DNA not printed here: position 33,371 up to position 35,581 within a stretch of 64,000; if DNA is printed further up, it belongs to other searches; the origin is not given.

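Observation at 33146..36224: A phage-encoded SIR2-domain fusion protein flanked by an S24-like peptidase and a PLC-like phosphodiesterase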

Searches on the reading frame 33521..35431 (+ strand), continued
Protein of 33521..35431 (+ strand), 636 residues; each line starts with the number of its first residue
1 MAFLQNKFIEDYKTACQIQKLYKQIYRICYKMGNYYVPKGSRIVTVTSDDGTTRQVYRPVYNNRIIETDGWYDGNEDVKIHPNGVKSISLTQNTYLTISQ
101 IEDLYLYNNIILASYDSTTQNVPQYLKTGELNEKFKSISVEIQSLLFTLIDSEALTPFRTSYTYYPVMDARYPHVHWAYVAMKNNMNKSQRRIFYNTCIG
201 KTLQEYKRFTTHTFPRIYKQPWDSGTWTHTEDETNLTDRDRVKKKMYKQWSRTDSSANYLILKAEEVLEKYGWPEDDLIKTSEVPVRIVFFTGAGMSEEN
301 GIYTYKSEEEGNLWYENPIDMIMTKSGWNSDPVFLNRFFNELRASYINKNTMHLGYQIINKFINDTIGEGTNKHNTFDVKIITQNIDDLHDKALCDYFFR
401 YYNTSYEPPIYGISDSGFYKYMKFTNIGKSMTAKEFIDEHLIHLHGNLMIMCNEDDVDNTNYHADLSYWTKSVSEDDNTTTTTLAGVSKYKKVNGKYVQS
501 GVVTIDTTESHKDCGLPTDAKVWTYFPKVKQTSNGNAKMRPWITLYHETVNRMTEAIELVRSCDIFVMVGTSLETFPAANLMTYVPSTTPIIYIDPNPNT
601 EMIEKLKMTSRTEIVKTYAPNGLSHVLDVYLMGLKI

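Call 26: find_homologous_proteins(query=A1, max_evalue=1e-20)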
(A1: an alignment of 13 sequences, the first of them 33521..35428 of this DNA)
Query A1 (13 sequences) (636 aa, profile of the alignment): 122 proteins with E <= 1e-20 among 6015 candidates; the best 120 are listed.
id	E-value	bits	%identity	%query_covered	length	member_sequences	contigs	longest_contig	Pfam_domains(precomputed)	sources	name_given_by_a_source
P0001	3.3e-143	496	100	95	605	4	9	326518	PF02146.24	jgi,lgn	jgi:NAD-dependent SIR2 family protein deacetylase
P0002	4.5e-82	295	42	9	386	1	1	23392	PF02146.24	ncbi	-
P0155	2.5e-55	206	36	17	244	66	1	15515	PF02146.24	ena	-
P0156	1.9e-53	200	36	17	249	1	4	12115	PF02146.24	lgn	-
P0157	2.6e-53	200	35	17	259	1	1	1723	PF02146.24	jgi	jgi:NAD-dependent deacetylase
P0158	8.9e-53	198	34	18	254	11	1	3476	PF02146.24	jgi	jgi:NAD-dependent deacetylase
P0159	1.3e-51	194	24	54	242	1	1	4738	PF02146.24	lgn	-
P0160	1.8e-51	194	24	54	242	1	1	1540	PF02146.24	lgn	-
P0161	2.5e-51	193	33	17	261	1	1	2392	PF02146.24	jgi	jgi:NAD-dependent deacetylase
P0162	2.7e-51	193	36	17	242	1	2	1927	PF02146.24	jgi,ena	jgi:NAD-dependent deacetylase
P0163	1.1e-50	191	24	54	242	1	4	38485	PF02146.24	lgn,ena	-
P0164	2.1e-50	190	24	51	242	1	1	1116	PF02146.24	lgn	-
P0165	6.3e-50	189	35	18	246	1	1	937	PF02146.24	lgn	-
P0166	6.5e-50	189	33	17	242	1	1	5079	PF02146.24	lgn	-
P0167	7.1e-50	188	34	17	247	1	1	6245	PF02146.24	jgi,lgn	jgi:NAD-dependent deacetylase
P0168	7.2e-50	188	35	17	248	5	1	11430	PF02146.24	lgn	-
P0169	1.1e-49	188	32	18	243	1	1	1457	PF02146.24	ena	-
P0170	1.3e-49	187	35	17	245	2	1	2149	PF02146.24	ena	-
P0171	2.4e-49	187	31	17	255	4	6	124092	PF02146.24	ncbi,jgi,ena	jgi:NAD-dependent protein deacetylases, SIR2 family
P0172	2.7e-49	186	32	18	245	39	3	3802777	PF02146.24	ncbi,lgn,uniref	ncbi:SIR2 family NAD-dependent protein deacylase [Halomonas mongoliensis]|uniref:SIR2 family NAD-dep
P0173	3.1e-49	186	32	17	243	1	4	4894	PF02146.24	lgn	-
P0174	3.3e-49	186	31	18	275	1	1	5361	PF02146.24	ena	-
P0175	3.7e-49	186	33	19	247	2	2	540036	PF02146.24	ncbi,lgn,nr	ncbi:MAG: NAD-dependent deacylase [Bacteroidetes bacterium]|nr:NAD-dependent deacylase [Bacteroidota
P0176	3.7e-49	186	36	17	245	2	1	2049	PF02146.24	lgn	-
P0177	4.8e-49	186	35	18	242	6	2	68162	PF02146.24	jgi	-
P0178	1.4e-48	184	34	17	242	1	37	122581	PF02146.24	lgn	-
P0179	2.3e-48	183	35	17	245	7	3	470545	PF02146.24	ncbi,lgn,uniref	ncbi:SIR2 family NAD-dependent protein deacylase [Halomonas tibetensis]|uniref:NAD-dependent protein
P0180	2.6e-48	183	37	17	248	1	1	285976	PF02146.24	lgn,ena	-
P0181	2.7e-48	183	30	18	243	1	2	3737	PF02146.24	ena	-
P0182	4.5e-48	182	34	17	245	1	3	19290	PF02146.24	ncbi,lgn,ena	-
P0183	5.0e-48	182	36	17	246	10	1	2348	PF02146.24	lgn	-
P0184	5.9e-48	182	36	17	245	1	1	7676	PF02146.24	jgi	-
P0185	8.0e-48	182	36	17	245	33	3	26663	PF02146.24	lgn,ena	-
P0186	9.0e-48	181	34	17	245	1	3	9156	PF02146.24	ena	-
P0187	9.0e-48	181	26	30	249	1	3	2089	PF02146.24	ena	-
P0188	2.0e-47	180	30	18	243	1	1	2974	PF02146.24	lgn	-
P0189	2.1e-47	180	35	17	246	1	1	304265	PF02146.24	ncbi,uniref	ncbi:NAD-dependent deacylase [Halomonas sp. CS7]|uniref:NAD-dependent protein deacylase n=1 Tax=Halo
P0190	2.1e-47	180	31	17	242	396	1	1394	PF02146.24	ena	-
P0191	3.7e-47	179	34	17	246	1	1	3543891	PF02146.24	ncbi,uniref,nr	ncbi:NAD-dependent deacylase [Halomonas aestuarii]|uniref:NAD-dependent protein deacylase n=1 Tax=Ha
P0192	7.4e-47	178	31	18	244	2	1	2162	PF02146.24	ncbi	-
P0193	1.2e-46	178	31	17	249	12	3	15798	PF02146.24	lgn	-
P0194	2.6e-46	177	34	17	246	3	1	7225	PF02146.24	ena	-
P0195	2.9e-46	176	31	18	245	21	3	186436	PF02146.24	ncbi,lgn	ncbi:MAG: SIR2 family NAD-dependent protein deacylase [Pseudomonadota bacterium]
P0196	4.0e-46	176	34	17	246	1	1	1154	PF02146.24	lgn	-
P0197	4.1e-46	176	33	17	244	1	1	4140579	PF02146.24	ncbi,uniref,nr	ncbi:Sir2 family NAD-dependent protein deacetylase [Halomonas sp. BM-2019]|uniref:SIR2 family NAD-de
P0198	8.8e-46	175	32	18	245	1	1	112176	PF02146.24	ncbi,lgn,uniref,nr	ncbi:SIR2 family NAD-dependent protein deacylase [Halomonas daqiaonensis]|uniref:NAD-dependent prote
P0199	1.0e-45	175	33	17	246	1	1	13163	PF02146.24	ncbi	-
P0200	2.7e-45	173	34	17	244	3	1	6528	PF02146.24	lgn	-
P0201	4.2e-45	173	33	17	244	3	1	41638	PF02146.24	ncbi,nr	ncbi:MAG TPA: NAD-dependent deacylase [Halomonas sp.]|nr:NAD-dependent deacylase [Halomonas sp.]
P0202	5.1e-45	172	32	17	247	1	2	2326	PF02146.24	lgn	-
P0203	5.2e-45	172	31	16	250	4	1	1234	PF02146.24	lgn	-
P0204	6.3e-45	172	33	17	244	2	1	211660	PF02146.24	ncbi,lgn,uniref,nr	ncbi:SIR2 family NAD-dependent protein deacylase [Halomonas korlensis]|uniref:NAD-dependent protein 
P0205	6.7e-45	172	29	19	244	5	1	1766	PF02146.24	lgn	-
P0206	8.7e-45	172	34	17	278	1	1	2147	PF02146.24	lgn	-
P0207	1.0e-44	171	35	17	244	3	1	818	PF02146.24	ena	-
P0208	2.1e-44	170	33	17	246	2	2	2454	PF02146.24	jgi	-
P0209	5.7e-44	169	33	17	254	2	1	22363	PF02146.24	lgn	-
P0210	2.3e-43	167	34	17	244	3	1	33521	PF02146.24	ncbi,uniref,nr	ncbi:Sir2 family NAD-dependent protein deacetylase [Halomonas sp. 11-S5]|uniref:SIR2 family NAD-depe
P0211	4.0e-43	166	37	17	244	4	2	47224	PF02146.24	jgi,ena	-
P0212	3.3e-41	160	34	17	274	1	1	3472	PF02146.24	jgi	jgi:NAD-dependent deacetylase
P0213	1.2e-40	158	35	17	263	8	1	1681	PF02146.24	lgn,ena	-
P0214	2.4e-40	157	32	14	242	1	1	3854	PF02146.24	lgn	-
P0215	1.3e-38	151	37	17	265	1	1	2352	PF02146.24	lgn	-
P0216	3.6e-38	150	36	17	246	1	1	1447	PF02146.24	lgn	-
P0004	4.7e-38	149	32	17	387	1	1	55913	PF02146.24,PF06941.18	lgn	-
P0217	3.5e-36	143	32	18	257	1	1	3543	PF02146.24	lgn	-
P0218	1.7e-35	141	35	17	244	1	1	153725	PF02146.24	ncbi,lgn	-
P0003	4.4e-35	140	34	19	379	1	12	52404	PF02146.24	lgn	-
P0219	1.2e-34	138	37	17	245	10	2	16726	PF02146.24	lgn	-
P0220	4.2e-34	136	36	17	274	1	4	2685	PF02146.24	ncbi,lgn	-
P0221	1.7e-33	134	35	17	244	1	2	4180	PF02146.24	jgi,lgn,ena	jgi:NAD-dependent deacetylase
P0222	2.1e-33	134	38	17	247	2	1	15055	PF02146.24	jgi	jgi:NAD-dependent deacetylase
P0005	2.7e-33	134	29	18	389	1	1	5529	PF02146.24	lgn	-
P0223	1.2e-32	132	33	18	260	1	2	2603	PF02146.24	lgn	-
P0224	3.4e-30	124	30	17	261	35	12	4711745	PF02146.24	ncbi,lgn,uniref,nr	ncbi:NAD-dependent deacetylase [Aeromonas veronii]|uniref:SIR2 family NAD-dependent protein deacylas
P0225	6.7e-30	123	29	20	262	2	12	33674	PF02146.24,PF00205.29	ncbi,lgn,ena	-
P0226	2.4e-29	121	30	17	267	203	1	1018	PF02146.24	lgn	-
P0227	1.3e-28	118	33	17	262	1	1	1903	PF02146.24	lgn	-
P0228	7.6e-28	116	22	56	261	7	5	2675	PF02146.24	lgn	-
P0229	1.2e-27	115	30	17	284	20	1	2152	PF02146.24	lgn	-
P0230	1.9e-27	114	32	17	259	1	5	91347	PF02146.24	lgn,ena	-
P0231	2.2e-27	114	28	22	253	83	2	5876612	PF02146.24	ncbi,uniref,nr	ncbi:NAD-dependent deacylase [Pseudomonas tremae]|uniref:SIR2 family NAD-dependent protein deacylase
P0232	2.9e-27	114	23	52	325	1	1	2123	PF02146.24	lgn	-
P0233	1.1e-26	112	29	17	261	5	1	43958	PF02146.24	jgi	jgi:NAD-dependent deacetylase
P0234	1.1e-26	112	36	17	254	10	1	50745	PF02146.24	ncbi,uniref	ncbi:SIR2 family NAD-dependent protein deacylase [Pseudomonas sp. O39]|uniref:SIR2 family NAD-depend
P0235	1.2e-26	112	27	20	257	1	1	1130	PF02146.24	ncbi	-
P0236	1.3e-26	112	28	20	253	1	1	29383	PF02146.24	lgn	-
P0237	1.6e-26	111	30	17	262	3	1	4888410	PF02146.24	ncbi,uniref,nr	ncbi:Sir2 family NAD-dependent protein deacetylase [Aeromonas sp. CD]|uniref:SIR2 family NAD-depende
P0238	4.3e-26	110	33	17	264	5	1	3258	PF02146.24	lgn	-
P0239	2.0e-25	108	30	17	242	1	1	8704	PF02146.24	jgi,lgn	jgi:NAD-dependent deacetylase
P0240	3.0e-25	107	31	17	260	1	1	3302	PF02146.24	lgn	-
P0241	3.3e-25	107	35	17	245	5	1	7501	PF02146.24,PF00205.29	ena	-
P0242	6.6e-25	106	31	22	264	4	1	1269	PF02146.24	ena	-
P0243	1.9e-24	105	30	17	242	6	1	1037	PF02146.24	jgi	jgi:NAD-dependent deacetylase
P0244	2.1e-24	104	29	17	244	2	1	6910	PF02146.24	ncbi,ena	-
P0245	4.9e-24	103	28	20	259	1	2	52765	PF02146.24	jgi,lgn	jgi:NAD-dependent deacetylase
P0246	6.9e-24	103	34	17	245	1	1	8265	PF02146.24,PF00205.29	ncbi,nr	ncbi:MAG: NAD-dependent deacylase [Endomicrobium sp.]|nr:NAD-dependent deacylase [Endomicrobium sp.]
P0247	8.7e-24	102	29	19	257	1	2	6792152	PF02146.24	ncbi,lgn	-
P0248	1.4e-23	102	34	17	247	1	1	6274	PF02146.24,PF00205.29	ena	-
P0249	2.1e-23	101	30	17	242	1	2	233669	PF02146.24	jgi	-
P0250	2.1e-23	101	30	17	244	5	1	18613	PF02146.24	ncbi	-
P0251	3.5e-23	100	26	22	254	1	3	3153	PF02146.24,PF00205.29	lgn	-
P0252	5.9e-23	100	26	22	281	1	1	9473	PF02146.24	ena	-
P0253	7.4e-23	99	26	22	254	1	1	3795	PF02146.24,PF00205.29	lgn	-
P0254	1.4e-22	98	31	18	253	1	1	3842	PF02146.24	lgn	-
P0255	1.6e-22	98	36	18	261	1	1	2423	PF02146.24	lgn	-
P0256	2.1e-22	98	32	19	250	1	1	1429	PF02146.24,PF00205.29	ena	-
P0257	2.4e-22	98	32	17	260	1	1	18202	PF02146.24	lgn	-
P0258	3.4e-22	97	26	20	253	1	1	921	PF02146.24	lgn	-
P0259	3.5e-22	97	34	17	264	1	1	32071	PF02146.24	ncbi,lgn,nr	ncbi:MAG: Sir2 family NAD-dependent protein deacetylase [Deltaproteobacteria bacterium]|nr:Sir2 fami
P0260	4.4e-22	97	34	17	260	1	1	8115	PF02146.24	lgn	-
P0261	4.8e-22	97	35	17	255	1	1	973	PF02146.24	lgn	-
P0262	5.5e-22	96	30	21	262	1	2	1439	PF02146.24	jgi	jgi:NAD-dependent deacetylase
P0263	5.6e-22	96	30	17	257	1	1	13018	PF02146.24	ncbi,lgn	-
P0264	8.2e-22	96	30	20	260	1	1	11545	PF02146.24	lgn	-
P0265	1.0e-21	95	33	19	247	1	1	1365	PF02146.24,PF00205.29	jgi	-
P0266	3.2e-21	94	37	18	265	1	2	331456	PF02146.24,PF00205.29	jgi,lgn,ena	-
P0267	3.3e-21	94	30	17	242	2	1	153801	PF02146.24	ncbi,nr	ncbi:MAG: NAD-dependent protein deacylase [Endomicrobium sp.]|nr:NAD-dependent protein deacylase [En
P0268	3.4e-21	94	32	18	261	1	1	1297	PF02146.24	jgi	-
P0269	6.4e-21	93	26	20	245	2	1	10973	PF02146.24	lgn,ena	-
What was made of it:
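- Tried and rejected: (6) The word-indexed search with the family alignment returned canonical short sirtuins and not the long family (call 26).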

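Call 27: find_related_loci(query=A1, collection=viral_contigs, flank=8000)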
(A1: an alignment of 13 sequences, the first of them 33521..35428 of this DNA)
Query A1 (636 aa) in viral_contigs; peptide patterns used: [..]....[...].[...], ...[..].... (x = any residue, [..] = any of these).
209 stretches matched a pattern; 120 encode a relative of the query (tblastn E <= 1e-3); the best 80 are kept; 80 distinct loci.
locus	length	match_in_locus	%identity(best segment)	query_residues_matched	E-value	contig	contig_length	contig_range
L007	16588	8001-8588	27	287-598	1e-22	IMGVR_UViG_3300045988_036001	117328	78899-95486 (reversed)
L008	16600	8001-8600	38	287-602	1e-14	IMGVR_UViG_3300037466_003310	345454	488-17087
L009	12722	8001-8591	39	287-598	2e-14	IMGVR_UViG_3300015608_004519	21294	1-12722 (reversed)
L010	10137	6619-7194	37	286-595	3e-14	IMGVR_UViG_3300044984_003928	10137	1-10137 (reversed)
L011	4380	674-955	37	287-393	1e-13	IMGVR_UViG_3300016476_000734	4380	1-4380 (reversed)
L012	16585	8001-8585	34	287-595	3e-13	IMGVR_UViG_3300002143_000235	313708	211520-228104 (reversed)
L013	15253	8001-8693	34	286-627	4e-13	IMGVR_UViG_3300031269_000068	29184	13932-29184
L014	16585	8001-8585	34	287-595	5e-13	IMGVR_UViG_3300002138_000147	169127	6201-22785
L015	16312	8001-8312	36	279-393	5e-13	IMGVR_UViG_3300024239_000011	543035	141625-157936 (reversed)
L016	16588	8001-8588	38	288-598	6e-13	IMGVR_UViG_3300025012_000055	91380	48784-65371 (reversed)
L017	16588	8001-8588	38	288-598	6e-13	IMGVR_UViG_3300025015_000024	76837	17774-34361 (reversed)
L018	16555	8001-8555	32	283-585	5e-13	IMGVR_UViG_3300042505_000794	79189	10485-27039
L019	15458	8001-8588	38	288-598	6e-13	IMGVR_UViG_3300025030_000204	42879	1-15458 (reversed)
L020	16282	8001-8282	36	287-393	8e-13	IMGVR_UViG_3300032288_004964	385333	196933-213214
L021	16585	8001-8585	37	287-597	1e-12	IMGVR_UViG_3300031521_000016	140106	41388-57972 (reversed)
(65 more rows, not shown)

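Call 28: find_encoding_contigs(protein=P0007, flank=8000, max_places=3)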
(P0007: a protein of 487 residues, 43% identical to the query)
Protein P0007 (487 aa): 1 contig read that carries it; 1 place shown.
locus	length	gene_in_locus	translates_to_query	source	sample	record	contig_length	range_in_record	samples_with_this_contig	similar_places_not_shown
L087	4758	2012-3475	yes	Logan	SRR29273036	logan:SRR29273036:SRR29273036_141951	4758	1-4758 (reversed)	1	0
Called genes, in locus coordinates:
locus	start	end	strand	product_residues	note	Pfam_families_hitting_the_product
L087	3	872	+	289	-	?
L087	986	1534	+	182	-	-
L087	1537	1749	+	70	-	-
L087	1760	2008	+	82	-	-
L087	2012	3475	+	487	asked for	PF02146:SIR2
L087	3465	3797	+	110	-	-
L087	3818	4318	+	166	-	-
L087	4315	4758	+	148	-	?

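Call 29: find_encoding_contigs(protein=P0009, flank=8000, max_places=3)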
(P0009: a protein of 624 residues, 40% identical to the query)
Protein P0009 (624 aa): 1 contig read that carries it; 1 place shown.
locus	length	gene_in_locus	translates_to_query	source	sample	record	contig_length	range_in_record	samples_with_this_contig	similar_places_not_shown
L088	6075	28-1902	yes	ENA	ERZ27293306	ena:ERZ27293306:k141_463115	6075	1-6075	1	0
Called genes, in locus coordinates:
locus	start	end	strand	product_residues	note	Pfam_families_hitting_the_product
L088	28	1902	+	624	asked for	PF02146:SIR2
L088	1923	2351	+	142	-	-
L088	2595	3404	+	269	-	PF14243:R2K_3, PF18299:R2K_2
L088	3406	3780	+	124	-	-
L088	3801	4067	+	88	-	-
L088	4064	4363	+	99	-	-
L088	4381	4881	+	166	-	-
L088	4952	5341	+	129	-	-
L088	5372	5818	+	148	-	-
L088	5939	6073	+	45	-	?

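Call 30: find_encoding_contigs(protein=P0008, flank=10000, max_places=3)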
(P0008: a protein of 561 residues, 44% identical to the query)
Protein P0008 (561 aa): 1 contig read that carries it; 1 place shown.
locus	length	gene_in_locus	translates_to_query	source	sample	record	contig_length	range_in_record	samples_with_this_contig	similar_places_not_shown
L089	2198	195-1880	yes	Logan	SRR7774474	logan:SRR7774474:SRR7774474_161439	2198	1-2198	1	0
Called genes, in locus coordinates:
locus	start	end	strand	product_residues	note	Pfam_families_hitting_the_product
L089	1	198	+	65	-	?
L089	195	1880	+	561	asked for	PF02146:SIR2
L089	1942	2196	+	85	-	?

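Call 31: find_encoding_contigs(protein=P0011, flank=10000, max_places=3)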
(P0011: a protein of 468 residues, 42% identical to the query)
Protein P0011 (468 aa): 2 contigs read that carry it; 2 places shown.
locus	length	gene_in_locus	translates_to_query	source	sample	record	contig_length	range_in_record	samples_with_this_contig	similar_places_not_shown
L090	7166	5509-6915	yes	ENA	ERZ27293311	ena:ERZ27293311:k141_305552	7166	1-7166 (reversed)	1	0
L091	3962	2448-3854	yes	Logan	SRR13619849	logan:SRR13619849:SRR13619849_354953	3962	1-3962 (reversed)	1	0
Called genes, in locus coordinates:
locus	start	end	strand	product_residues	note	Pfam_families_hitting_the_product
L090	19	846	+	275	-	-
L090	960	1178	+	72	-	-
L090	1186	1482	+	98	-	-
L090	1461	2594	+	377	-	PF20720:nSTAND3 (weak), PF00004:AAA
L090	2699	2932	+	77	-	-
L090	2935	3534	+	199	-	-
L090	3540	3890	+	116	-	-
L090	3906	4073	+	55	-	-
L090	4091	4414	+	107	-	-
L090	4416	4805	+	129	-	-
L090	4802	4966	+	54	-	-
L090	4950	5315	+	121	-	-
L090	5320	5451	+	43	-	-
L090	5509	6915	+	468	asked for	PF02146:SIR2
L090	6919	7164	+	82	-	?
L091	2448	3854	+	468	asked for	PF02146:SIR2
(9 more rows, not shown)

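Call 32: find_encoding_contigs(protein=P0016, flank=10000, max_places=3)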
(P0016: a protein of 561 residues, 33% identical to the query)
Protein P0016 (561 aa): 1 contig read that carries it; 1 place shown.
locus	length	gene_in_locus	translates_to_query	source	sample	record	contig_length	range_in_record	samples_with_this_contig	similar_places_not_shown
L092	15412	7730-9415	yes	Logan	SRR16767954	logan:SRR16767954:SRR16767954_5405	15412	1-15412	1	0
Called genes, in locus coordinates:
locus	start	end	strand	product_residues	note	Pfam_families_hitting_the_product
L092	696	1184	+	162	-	PF05708:Peptidase_C92 (faint), PF00877:NLPC_P60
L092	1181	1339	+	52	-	-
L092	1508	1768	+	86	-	-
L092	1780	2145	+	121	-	PF03330:DPBB_1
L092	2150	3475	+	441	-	PF00535:Glycos_transf_2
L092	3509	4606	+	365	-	PF07693:KAP_NTPase (faint), PF13401:AAA_22 (faint), PF00004:AAA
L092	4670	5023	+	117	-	-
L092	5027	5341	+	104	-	-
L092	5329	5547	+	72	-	-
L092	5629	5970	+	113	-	-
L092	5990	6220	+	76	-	-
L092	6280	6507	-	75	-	-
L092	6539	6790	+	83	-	-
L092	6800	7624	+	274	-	-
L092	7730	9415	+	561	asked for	PF02146:SIR2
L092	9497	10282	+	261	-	PF02146:SIR2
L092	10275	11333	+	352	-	PF01996:F420_ligase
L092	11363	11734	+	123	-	-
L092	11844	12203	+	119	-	-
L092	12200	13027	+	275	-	PF14243:R2K_3, PF18299:R2K_2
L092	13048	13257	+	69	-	-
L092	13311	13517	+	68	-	-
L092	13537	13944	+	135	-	-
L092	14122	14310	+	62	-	-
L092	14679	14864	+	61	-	-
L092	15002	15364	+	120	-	-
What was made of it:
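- In L092 it is 2.7 kb upstream with six genes in between (call 32).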

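Call 33: find_encoding_contigs(protein=P0019, flank=10000, max_places=3)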
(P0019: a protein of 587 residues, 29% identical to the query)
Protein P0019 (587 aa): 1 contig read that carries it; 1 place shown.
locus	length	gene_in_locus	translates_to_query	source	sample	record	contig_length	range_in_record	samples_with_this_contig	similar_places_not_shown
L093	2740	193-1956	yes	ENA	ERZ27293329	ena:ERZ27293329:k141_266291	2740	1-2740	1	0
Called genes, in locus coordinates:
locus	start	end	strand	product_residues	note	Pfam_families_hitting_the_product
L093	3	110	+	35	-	?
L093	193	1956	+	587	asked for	PF02146:SIR2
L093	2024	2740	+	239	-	?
